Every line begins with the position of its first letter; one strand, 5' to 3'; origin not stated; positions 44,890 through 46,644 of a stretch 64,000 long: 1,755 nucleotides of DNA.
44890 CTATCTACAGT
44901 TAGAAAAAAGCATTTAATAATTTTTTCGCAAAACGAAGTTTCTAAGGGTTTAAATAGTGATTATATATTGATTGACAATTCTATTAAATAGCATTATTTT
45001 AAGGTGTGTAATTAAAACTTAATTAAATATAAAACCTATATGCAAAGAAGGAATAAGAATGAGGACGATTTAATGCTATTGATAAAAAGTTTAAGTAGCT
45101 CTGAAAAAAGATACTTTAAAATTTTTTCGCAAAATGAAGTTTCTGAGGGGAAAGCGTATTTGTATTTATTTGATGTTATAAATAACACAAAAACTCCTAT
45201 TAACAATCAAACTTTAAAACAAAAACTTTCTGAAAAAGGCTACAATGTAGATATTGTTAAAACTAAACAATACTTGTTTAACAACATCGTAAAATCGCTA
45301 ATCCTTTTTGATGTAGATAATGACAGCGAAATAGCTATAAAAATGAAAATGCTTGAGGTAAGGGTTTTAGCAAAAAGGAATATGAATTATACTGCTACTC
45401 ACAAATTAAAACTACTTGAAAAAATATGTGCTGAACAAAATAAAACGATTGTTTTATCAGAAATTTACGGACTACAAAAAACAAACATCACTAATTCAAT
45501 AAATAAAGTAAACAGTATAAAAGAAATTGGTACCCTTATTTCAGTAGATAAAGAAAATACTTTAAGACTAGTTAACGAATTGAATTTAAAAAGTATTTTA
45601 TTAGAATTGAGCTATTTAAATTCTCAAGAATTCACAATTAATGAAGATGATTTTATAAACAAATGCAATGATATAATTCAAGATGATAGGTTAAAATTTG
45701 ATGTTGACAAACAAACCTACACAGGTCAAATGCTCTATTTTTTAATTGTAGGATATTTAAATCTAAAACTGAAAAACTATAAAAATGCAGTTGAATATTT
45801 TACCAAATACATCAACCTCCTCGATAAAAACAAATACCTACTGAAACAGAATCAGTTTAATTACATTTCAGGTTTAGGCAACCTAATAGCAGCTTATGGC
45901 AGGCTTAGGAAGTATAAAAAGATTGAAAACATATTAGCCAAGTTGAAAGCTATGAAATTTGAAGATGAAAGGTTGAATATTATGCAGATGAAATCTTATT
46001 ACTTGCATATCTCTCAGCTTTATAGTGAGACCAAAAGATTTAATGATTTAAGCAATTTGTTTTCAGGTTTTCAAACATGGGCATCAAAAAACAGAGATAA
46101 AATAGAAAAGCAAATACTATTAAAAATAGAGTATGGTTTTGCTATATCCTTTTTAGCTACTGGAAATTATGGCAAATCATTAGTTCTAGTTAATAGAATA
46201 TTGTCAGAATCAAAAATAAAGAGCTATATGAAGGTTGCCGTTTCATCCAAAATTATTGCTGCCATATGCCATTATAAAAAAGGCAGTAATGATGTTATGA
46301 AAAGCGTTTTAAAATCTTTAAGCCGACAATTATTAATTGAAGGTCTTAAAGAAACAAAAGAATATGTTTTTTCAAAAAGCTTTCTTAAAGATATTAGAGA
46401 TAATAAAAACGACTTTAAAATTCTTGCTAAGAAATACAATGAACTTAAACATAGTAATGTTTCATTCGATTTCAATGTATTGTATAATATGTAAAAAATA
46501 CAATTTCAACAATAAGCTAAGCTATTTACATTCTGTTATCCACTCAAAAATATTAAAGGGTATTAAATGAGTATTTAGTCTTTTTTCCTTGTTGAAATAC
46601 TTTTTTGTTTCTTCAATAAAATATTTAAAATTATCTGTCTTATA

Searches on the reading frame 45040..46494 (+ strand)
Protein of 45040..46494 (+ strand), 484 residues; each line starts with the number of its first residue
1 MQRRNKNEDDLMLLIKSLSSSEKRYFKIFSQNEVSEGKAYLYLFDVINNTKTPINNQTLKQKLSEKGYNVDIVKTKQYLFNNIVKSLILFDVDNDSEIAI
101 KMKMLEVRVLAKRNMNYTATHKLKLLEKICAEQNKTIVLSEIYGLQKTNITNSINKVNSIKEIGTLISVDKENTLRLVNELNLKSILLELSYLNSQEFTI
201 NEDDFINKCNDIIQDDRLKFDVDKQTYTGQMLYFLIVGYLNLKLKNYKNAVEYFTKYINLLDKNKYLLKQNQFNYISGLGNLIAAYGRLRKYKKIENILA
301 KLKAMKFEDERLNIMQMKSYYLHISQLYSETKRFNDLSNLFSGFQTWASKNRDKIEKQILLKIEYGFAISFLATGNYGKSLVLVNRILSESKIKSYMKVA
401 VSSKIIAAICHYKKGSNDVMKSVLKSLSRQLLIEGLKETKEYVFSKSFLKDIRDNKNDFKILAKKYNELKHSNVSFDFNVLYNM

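Call 19: search_protein_families(library=pfam, proteins=[window:45040-46494:+], max_evalue=0.001)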
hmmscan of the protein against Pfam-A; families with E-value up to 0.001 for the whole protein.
window:45040-46494:+ (484 aa): 0 families

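Call 20: search_protein_families(library=ncbifam, proteins=[window:45040-46494:+], max_evalue=0.001)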
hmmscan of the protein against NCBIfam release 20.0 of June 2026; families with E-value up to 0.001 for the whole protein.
window:45040-46494:+ (484 aa): 1 family
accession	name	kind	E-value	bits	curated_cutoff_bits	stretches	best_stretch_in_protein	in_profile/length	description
NF058569.1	BT_2802_fam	domain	9e-29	100.8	550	1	7-457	3-449/502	BT2802 family ribose utilization protein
